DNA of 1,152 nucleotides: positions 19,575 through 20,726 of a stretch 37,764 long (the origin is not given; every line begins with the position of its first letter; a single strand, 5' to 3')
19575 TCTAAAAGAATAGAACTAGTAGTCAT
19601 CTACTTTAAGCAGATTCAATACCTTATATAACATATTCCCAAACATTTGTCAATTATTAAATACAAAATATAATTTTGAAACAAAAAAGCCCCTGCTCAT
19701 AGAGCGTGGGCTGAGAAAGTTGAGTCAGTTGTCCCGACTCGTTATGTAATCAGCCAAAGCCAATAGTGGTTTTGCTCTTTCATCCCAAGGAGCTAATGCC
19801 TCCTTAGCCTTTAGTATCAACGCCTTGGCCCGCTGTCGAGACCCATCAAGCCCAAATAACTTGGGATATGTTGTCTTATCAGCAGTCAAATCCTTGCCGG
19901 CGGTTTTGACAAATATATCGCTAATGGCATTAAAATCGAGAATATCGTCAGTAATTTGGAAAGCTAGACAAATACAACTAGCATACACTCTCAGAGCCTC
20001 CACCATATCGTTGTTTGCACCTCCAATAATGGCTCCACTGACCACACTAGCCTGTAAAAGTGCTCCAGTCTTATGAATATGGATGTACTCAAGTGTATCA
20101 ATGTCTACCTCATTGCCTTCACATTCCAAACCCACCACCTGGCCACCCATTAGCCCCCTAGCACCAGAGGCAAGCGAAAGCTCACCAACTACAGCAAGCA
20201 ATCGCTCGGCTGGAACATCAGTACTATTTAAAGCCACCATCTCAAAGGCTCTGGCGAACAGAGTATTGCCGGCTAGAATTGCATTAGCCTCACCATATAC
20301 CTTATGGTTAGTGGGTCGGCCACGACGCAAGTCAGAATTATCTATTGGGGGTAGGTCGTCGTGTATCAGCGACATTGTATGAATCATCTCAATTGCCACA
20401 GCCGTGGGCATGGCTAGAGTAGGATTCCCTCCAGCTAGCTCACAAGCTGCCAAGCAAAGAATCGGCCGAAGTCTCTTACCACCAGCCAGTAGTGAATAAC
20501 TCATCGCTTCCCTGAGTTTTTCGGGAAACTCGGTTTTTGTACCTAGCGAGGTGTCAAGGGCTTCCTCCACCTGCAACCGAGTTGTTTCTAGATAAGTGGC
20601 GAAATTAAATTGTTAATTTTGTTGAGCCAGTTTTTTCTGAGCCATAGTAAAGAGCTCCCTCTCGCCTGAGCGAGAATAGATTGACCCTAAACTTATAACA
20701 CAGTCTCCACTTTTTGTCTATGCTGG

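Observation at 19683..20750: GC-rich, cyanobacterial/plastid-type GGPP synthase island with an in-frame TAA in its ancestral N-terminus and altered catalytic-motif residues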

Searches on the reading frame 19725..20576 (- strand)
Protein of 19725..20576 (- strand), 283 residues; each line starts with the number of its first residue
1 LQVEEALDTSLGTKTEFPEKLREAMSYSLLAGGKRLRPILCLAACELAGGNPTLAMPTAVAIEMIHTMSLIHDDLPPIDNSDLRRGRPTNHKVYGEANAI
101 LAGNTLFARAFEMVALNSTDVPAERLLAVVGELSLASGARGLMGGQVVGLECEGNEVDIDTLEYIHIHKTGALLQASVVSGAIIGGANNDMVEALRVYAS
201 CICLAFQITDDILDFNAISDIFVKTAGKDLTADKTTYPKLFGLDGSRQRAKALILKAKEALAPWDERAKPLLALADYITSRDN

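Call 7: find_homologous_proteins(query=window:19725-20576:-)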
Query window:19725-20576:- (283 aa): 7999 proteins with E <= 0.001 among 8000 candidates; the best 120 are listed.
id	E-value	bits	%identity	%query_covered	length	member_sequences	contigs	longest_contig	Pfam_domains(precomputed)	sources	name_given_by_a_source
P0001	2.2e-178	609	98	100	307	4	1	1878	PF00348.23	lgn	-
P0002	1.2e-158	544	89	100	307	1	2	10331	PF00348.23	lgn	-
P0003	2.5e-146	504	83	98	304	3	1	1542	PF00348.23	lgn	-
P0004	1.2e-144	499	83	98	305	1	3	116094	PF00348.23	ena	-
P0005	1.3e-144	498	83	98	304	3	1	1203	PF00348.23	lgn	-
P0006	1.0e-137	476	80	100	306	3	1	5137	PF00348.23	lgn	-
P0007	1.3e-128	446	76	100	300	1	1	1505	PF00348.23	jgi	jgi:geranylgeranyl diphosphate synthase type II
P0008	6.2e-128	444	76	100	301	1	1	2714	PF00348.23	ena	-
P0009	9.1e-128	443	76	100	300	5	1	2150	PF00348.23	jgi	jgi:geranylgeranyl diphosphate synthase type II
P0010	4.1e-127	441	75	100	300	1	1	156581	PF00348.23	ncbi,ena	-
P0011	4.6e-127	441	75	100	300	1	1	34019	PF00348.23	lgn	-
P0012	5.3e-127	441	75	100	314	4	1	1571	PF00348.23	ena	-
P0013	1.6e-126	439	76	100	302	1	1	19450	PF00348.23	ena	-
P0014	1.8e-126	439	74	100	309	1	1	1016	PF00348.23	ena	-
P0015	2.2e-126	439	75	100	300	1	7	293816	PF00348.23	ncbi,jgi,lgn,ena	ncbi:MAG: geranylgeranyl diphosphate synthase CrtE [Synechococcaceae cyanobacterium ELA445]|jgi:gera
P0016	5.1e-126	437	74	100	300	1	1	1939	PF00348.23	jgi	jgi:geranylgeranyl diphosphate synthase type II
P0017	5.5e-126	437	75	100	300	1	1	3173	PF00348.23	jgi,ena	jgi:geranylgeranyl diphosphate synthase type II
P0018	6.2e-126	437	74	100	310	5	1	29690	PF00348.23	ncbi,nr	ncbi:MAG: farnesyl diphosphate synthase [Synechococcus sp.]|nr:farnesyl diphosphate synthase [Synech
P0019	8.3e-126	437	73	100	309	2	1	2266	PF00348.23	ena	-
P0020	1.2e-125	436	72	100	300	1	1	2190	PF00348.23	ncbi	-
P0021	1.5e-125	436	74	100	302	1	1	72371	PF00348.23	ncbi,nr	ncbi:MAG: farnesyl diphosphate synthase [Synechococcaceae cyanobacterium]|nr:farnesyl diphosphate sy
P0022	1.6e-125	436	74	100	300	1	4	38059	PF00348.23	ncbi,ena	-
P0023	1.6e-125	436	74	100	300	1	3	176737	PF00348.23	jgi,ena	jgi:geranylgeranyl diphosphate synthase type II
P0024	2.2e-125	435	74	100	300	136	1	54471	PF00348.23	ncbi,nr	ncbi:MAG: farnesyl-diphosphate synthase [Cyanobium sp. CACIAM 14]|nr:MAG: farnesyl-diphosphate synth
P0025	3.0e-125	435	75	100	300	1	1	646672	PF00348.23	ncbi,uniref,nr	ncbi:geranylgeranyl diphosphate synthase CrtE [Cyanobium sp. Morenito 9A2]|uniref:geranylgeranyl dip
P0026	3.6e-125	435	72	100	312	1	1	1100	PF00348.23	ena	-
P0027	3.9e-125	435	73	100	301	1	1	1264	PF00348.23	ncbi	-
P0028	4.0e-125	434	73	100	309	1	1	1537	PF00348.23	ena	-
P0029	4.2e-125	434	74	100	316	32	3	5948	PF00348.23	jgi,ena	jgi:geranylgeranyl diphosphate synthase type II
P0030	4.2e-125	434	74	100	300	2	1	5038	PF00348.23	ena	-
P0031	4.7e-125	434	74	100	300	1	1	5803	PF00348.23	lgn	-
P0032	4.8e-125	434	74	100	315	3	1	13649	PF00348.23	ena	-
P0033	5.3e-125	434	75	100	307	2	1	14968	PF00348.23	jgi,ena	-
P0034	6.9e-125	434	74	100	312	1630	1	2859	PF00348.23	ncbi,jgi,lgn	jgi:geranylgeranyl diphosphate synthase type II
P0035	7.4e-125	434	74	100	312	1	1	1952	PF00348.23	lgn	-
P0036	8.0e-125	434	73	100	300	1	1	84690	PF00348.23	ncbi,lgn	-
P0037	8.0e-125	434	74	100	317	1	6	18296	PF00348.23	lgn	-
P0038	8.1e-125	434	74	100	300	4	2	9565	PF00348.23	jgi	jgi:geranylgeranyl diphosphate synthase type II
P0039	8.3e-125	433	75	100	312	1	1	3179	PF00348.23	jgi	jgi:geranylgeranyl diphosphate synthase type II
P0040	8.8e-125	433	75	100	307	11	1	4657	PF00348.23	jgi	-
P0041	1.0e-124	433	73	100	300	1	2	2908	PF00348.23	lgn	-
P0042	1.1e-124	433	75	100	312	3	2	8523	PF00348.23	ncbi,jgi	jgi:geranylgeranyl diphosphate synthase type II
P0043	1.2e-124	433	72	100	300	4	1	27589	PF00348.23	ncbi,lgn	-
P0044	1.3e-124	433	73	100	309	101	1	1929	PF00348.23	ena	-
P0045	1.3e-124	433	74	100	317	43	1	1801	PF00348.23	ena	-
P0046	1.3e-124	433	74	100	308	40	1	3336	PF00348.23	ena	-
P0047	1.6e-124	433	73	100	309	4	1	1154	PF00348.23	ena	-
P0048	1.7e-124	432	73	100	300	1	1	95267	PF00348.23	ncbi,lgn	-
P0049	1.7e-124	432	73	100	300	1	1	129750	PF00348.23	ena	-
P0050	1.9e-124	432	72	100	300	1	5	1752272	PF00348.23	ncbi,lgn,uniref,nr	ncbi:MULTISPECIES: geranylgeranyl diphosphate synthase CrtE [unclassified Prochlorococcus]|uniref:ge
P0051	1.9e-124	432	74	100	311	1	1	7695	PF00348.23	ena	-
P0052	3.0e-124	432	73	99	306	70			PF00348.23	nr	nr:farnesyl diphosphate synthase [Prochlorococcus marinus]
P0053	3.0e-124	432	74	100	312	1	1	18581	PF00348.23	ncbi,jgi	jgi:geranylgeranyl diphosphate synthase type II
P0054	3.9e-124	431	74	100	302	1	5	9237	PF00348.23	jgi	jgi:geranylgeranyl diphosphate synthase type II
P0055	4.2e-124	431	74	100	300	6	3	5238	PF00348.23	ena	-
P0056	4.3e-124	431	73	100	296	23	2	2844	PF00348.23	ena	-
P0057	5.3e-124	431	73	100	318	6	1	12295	PF00348.23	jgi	-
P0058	5.4e-124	431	72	100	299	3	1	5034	PF00348.23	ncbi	-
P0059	5.7e-124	431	73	100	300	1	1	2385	PF00348.23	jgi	jgi:geranylgeranyl diphosphate synthase type II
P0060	6.6e-124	431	74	100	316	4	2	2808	PF00348.23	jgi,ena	-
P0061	7.1e-124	430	73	99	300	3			PF00348.23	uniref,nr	uniref:Geranylgeranyl pyrophosphate synthase n=1 Tax=Paulinella micropora TaxID=1928728 RepID=A0A385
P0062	7.2e-124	430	73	100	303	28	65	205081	PF00348.23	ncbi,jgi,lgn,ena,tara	jgi:geranylgeranyl diphosphate synthase type II|tara:strand:+ start:5296 stop:6207 length:912 start_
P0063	8.1e-124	430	71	100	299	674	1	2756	PF00348.23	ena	-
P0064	9.0e-124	430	73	100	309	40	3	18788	PF00348.23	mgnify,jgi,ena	mgnify:FL=1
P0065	9.2e-124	430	73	100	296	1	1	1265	PF00348.23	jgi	jgi:geranylgeranyl diphosphate synthase type II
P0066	9.8e-124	430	74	100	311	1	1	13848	PF00348.23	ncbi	ncbi:MAG: geranylgeranyl diphosphate synthase CrtE [Cyanobium sp.]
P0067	1.0e-123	430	73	100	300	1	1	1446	PF00348.23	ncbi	-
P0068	1.2e-123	430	72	100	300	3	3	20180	PF00348.23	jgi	jgi:geranylgeranyl diphosphate synthase type II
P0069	1.2e-123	430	74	100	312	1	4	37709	PF00348.23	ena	-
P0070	1.3e-123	430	72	100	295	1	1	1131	PF00348.23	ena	-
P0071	1.3e-123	430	73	100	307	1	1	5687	PF00348.23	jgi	jgi:geranylgeranyl diphosphate synthase type II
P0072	1.3e-123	430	73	100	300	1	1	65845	PF00348.23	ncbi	ncbi:MAG: geranylgeranyl diphosphate synthase CrtE [Cyanobacteriota bacterium]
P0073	1.3e-123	430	73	100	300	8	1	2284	PF00348.23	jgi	jgi:geranylgeranyl diphosphate synthase type II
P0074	1.5e-123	429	74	100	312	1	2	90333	PF00348.23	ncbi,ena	ncbi:MAG: geranylgeranyl diphosphate synthase CrtE [Synechococcaceae cyanobacterium]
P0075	1.5e-123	429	73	100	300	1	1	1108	PF00348.23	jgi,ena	-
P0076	1.6e-123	429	72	100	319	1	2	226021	PF00348.23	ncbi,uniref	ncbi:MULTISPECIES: geranylgeranyl diphosphate synthase CrtE [Aphanothece]|uniref:geranylgeranyl diph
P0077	1.7e-123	429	73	99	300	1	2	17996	PF00348.23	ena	-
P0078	1.9e-123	429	72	100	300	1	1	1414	PF00348.23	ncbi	-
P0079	2.0e-123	429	72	100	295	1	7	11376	PF00348.23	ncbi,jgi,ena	-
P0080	2.2e-123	429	71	100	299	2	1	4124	PF00348.23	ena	-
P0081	2.2e-123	429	71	100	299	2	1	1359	PF00348.23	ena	-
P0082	2.3e-123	429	72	100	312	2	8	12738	PF00348.23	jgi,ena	-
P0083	2.3e-123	429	72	100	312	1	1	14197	PF00348.23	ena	-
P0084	2.5e-123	429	72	100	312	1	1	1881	PF00348.23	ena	-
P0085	2.5e-123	429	73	100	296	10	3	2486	PF00348.23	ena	-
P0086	2.9e-123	428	72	100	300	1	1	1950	PF00348.23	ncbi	-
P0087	3.4e-123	428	73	100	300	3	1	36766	PF00348.23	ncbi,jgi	ncbi:MAG: geranylgeranyl diphosphate synthase CrtE [Cyanobacteriota bacterium]|jgi:geranylgeranyl di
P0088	3.6e-123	428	74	95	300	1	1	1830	PF00348.23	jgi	jgi:geranylgeranyl diphosphate synthase type II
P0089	3.7e-123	428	72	99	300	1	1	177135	PF00348.23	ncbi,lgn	-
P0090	3.7e-123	428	73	100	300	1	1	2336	PF00348.23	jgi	jgi:geranylgeranyl diphosphate synthase type II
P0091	4.1e-123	428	74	100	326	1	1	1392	PF00348.23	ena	-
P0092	4.4e-123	428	73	100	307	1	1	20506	PF00348.23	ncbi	ncbi:MAG: geranylgeranyl diphosphate synthase CrtE [Cyanobium sp.]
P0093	4.5e-123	428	72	99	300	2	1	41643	PF00348.23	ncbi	-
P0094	4.7e-123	428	72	100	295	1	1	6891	PF00348.23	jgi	-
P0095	4.9e-123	428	71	100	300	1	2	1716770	PF00348.23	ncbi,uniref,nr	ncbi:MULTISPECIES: geranylgeranyl diphosphate synthase CrtE [Prochlorococcus]|uniref:geranylgeranyl 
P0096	5.5e-123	427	71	100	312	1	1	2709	PF00348.23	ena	-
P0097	6.0e-123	427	73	100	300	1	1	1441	PF00348.23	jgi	jgi:geranylgeranyl diphosphate synthase type II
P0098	6.1e-123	427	73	99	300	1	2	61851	PF00348.23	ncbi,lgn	-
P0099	6.1e-123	427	73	100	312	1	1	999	PF00348.23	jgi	-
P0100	6.5e-123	427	74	100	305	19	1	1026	PF00348.23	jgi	jgi:geranylgeranyl diphosphate synthase type II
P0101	6.6e-123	427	73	100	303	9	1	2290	PF00348.23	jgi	jgi:geranylgeranyl diphosphate synthase type II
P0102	6.8e-123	427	73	100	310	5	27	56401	PF00348.23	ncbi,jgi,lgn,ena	-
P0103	6.8e-123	427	73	100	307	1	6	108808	PF00348.23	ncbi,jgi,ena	jgi:geranylgeranyl diphosphate synthase type II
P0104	7.5e-123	427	73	99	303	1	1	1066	PF00348.23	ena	-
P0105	7.6e-123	427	73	100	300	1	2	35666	PF00348.23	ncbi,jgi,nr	ncbi:MAG: farnesyl diphosphate synthase [Cyanobacteriota bacterium]|nr:polyprenyl synthetase family 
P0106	8.4e-123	427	71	99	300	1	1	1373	PF00348.23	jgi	-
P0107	8.9e-123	427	74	100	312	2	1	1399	PF00348.23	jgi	jgi:geranylgeranyl diphosphate synthase type II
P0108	1.0e-122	427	73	100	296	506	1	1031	PF00348.23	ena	-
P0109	1.1e-122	427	73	100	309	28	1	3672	PF00348.23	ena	-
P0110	1.1e-122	427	73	100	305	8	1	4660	PF00348.23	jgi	-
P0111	1.2e-122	426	71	100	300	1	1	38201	PF00348.23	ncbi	-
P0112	1.3e-122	426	72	100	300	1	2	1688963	PF00348.23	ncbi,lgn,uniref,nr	ncbi:geranylgeranyl diphosphate synthase CrtE [Prochlorococcus marinus]|uniref:dimethylallyltranstra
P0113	1.4e-122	426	73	100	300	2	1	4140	PF00348.23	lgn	-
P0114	1.4e-122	426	74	100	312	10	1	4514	PF00348.23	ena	-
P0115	1.6e-122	426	72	100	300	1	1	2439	PF00348.23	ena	-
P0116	1.6e-122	426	73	100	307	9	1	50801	PF00348.23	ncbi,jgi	jgi:geranylgeranyl diphosphate synthase type II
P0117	1.6e-122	426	74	100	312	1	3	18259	PF00348.23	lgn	-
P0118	1.7e-122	426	72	100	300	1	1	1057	PF00348.23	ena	-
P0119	1.8e-122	426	73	99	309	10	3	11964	PF00348.23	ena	-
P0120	1.8e-122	426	74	100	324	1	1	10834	PF00348.23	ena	-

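Call 8: search_protein_families(library=pfam, proteins=[window:19725-20576:-])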
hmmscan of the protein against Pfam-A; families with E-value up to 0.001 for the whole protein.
window:19725-20576:- (283 aa): 1 family
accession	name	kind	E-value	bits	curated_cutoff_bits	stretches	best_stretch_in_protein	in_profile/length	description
PF00348.22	polyprenyl_synt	-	8.8e-54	182.8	27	1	19-253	2-233/251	Polyprenyl synthetase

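Call 13: find_encoding_contigs(protein=P0004, flank=10000, max_places=4)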
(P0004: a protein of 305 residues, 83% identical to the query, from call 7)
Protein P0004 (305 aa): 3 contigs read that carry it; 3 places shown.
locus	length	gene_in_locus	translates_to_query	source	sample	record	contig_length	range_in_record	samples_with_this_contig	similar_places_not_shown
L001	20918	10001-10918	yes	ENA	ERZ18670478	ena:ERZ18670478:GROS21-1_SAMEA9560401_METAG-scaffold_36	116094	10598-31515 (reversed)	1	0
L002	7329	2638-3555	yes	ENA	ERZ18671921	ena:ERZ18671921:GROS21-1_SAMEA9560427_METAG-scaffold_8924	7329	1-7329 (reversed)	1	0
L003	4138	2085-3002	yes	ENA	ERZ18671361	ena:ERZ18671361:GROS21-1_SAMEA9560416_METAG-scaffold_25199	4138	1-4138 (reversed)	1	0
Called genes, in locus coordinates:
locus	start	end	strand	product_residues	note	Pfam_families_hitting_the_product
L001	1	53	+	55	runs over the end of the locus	-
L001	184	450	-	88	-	-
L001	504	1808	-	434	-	PF01943:Polysacc_synt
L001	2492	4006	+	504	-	PF00890:FAD_binding_2 (faint), PF01266:DAO (weak), PF01593:Amino_oxidase, PF03486:HI0933_like (faint), PF07992:Pyr_redox_2 (faint), PF13450:NAD_binding_8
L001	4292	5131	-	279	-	PF01040:UbiA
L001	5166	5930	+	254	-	PF04240:Caroten_synth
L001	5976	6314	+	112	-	-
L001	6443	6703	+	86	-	-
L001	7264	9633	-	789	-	PF00133:tRNA-synt_1, PF09334:tRNA-synt_1g, PF08264:Anticodon_1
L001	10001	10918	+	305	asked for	PF00348:polyprenyl_synt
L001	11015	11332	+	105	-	-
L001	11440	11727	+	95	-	PF00462:Glutaredoxin, PF02798:GST_N, PF13417:GST_N_3, PF13409:GST_N_2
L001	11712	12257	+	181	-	-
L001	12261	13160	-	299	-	PF03446:NAD_binding_2, PF03807:F420_oxidored (weak), PF00393:6PGD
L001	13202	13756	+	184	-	PF01712:dNK (weak), PF13521:AAA_28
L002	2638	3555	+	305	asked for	PF00348:polyprenyl_synt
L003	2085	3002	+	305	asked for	PF00348:polyprenyl_synt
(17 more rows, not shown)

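Call 14: find_encoding_contigs(protein=P0002, flank=10000, max_places=4)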
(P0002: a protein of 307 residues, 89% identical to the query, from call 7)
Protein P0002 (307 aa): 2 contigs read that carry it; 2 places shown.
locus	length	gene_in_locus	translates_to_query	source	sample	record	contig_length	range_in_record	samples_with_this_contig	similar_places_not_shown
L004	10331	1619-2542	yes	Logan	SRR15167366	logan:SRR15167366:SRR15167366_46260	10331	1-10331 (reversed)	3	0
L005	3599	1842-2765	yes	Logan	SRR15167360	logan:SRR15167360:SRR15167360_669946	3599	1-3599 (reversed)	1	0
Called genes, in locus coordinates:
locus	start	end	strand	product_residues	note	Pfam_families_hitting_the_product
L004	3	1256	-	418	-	?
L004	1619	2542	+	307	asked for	PF00348:polyprenyl_synt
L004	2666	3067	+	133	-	-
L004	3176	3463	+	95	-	PF00462:Glutaredoxin, PF02798:GST_N, PF13417:GST_N_3, PF13409:GST_N_2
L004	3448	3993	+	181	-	-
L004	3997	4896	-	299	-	PF03446:NAD_binding_2, PF03807:F420_oxidored (weak), PF00393:6PGD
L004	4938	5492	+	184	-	PF01712:dNK, PF13521:AAA_28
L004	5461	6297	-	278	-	PF01370:Epimerase, PF04321:RmlD_sub_bind, PF07993:NAD_binding_4 (faint), PF16363:GDP_Man_Dehyd, PF02719:Polysacc_synt_2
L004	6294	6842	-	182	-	PF00908:dTDP_sugar_isom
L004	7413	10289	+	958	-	PF00133:tRNA-synt_1, PF09334:tRNA-synt_1g (faint), PF08264:Anticodon_1, PF19302:DUF5915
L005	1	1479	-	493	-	?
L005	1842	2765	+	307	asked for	PF00348:polyprenyl_synt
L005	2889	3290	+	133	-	-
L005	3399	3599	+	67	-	?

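Call 15: find_related_loci(query=P0001, collection=genome_contigs, flank=10000)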
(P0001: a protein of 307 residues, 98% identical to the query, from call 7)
Query P0001 (307 aa) in genome_contigs; peptide patterns used: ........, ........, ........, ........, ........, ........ (x = any residue, [..] = any of these).
600 stretches matched a pattern (row limit reached: there are more); 597 encode a relative of the query (tblastn E <= 1e-3); the best 80 are kept; 80 distinct loci.
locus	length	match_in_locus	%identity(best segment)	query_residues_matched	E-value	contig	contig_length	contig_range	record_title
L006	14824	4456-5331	75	13-306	5e-142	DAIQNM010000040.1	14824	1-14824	MAG TPA_asm: Cyanobium sp. CTOTU6536 NODE_1363_length_14824_cov_4.288103, whole genome shotgun sequence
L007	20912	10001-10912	71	2-306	7e-140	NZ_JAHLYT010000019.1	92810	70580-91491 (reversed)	Synechococcus sp. CS-1328 k141_2813, whole genome shotgun sequence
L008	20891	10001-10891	74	13-306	5e-140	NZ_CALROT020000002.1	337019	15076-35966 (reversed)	MAG: Vulcanococcus limneticus LL isolate JJ-KV1262-208-1-mx-bin599 JJ-KV1262-208-C2, whole genome shotgun sequence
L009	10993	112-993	74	13-306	1e-139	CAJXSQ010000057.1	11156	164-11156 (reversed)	MAG TPA_asm: uncultured Synechococcus sp. isolate SRR4030076_bin.54_MetaBAT_v2.12.1_MAG genome assembly, contig: NODE_17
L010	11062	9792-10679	72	9-306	1e-138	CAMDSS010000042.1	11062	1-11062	MAG: Cyanobium sp. NIES-981 isolate ZE-13nov19-117 genome assembly, contig: ZE-13nov19-C10370, whole genome shotgun sequ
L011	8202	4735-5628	74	7-306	3e-138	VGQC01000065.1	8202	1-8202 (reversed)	MAG: Cyanobacteria bacterium M_DeepCast_100m_m1_067 M_DeepCast_100m_m1_067_Ga0194119_10018316, whole genome shotgun sequ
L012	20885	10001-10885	71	10-306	3e-138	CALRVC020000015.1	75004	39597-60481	MAG: Synechococcus sp. UW140 isolate JJ-KV14-14-1-mx-bin606 genome assembly, contig: JJ-VR11D3-38-C30, whole genome shot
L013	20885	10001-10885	72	10-306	6e-138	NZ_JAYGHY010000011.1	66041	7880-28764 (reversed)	Cyanobium gracile UHCC 0281 NODE_23_length_66041_cov_18.652820, whole genome shotgun sequence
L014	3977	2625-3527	72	10-306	2e-141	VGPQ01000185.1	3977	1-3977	MAG: Cyanobacteria bacterium M_surface_7_m2_040 M_surface_7_m2_040_Ga0194118_10028866, whole genome shotgun sequence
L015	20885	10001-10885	71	10-306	9e-138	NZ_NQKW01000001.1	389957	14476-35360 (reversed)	Synechococcus sp. 1G10 NODE_5+_length_389957_cov_11.2095, whole genome shotgun sequence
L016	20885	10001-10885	71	10-306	6e-138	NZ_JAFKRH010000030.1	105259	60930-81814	Synechococcus sp. CCY 0621 Ga0436386_030, whole genome shotgun sequence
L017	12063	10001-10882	70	11-306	4e-137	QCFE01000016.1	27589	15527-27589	Prochlorococcus sp. AG-363-B11 Ga0115798_116, whole genome shotgun sequence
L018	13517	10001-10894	72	10-306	2e-136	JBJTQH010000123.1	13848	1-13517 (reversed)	MAG: Cyanobium sp. isolate samp_4448_VAMB_876 samp_4448_13901, whole genome shotgun sequence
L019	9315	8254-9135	71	10-305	2e-135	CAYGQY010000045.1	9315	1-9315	MAG TPA_asm: uncultured bacterium isolate ERP117304_co3_39 genome assembly, contig: NODE_10474_length_9315_cov_9.454536,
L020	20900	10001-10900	73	11-306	2e-134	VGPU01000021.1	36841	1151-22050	MAG: Cyanobacteria bacterium M_surface_10_m2_119 M_surface_10_m2_119_Ga0194123_10001394, whole genome shotgun sequence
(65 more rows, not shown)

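Call 18: find_encoding_contigs(protein=P0001, flank=10000, max_places=3)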
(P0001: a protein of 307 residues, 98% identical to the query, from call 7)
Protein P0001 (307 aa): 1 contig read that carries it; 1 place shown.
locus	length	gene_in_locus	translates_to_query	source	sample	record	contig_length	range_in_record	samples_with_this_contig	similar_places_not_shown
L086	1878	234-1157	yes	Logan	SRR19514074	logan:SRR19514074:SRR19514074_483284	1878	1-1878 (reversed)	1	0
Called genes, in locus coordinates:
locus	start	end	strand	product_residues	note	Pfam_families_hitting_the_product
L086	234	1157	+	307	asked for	PF00348:polyprenyl_synt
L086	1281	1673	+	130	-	-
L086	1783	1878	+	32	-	?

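Call 19: find_encoding_contigs(protein=P0006, flank=10000, max_places=3)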
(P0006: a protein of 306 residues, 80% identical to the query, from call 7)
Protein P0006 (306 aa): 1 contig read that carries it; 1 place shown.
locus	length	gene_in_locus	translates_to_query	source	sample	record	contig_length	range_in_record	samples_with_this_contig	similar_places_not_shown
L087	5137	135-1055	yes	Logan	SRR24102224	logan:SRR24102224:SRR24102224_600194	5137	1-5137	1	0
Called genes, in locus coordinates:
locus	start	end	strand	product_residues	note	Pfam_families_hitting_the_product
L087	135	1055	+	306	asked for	PF00348:polyprenyl_synt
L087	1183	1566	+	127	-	-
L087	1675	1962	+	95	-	PF00462:Glutaredoxin, PF02798:GST_N, PF13417:GST_N_3, PF13409:GST_N_2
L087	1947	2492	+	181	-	-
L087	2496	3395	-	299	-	PF03446:NAD_binding_2, PF03807:F420_oxidored (weak), PF00393:6PGD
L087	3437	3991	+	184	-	PF01712:dNK, PF13521:AAA_28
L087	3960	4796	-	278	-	PF01370:Epimerase, PF04321:RmlD_sub_bind, PF16363:GDP_Man_Dehyd, PF02719:Polysacc_synt_2 (weak)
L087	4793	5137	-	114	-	?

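Call 20: find_encoding_contigs(protein=P0003, flank=10000, max_places=2)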
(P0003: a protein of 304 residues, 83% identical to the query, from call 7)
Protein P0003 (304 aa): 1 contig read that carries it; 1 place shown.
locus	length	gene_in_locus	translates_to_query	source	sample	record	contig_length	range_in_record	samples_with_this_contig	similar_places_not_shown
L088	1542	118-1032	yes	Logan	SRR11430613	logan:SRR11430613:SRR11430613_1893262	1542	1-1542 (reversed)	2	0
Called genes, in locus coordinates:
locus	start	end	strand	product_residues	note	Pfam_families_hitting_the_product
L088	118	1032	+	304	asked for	PF00348:polyprenyl_synt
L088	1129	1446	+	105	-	-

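Call 21: find_encoding_contigs(protein=P0005, flank=10000, max_places=2)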
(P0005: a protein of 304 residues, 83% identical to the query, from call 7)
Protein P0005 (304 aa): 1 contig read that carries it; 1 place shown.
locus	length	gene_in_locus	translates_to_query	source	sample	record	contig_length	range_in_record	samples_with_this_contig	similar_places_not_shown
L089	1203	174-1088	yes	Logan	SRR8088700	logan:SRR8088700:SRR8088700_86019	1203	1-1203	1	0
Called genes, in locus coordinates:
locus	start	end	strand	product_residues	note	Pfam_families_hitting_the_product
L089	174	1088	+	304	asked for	PF00348:polyprenyl_synt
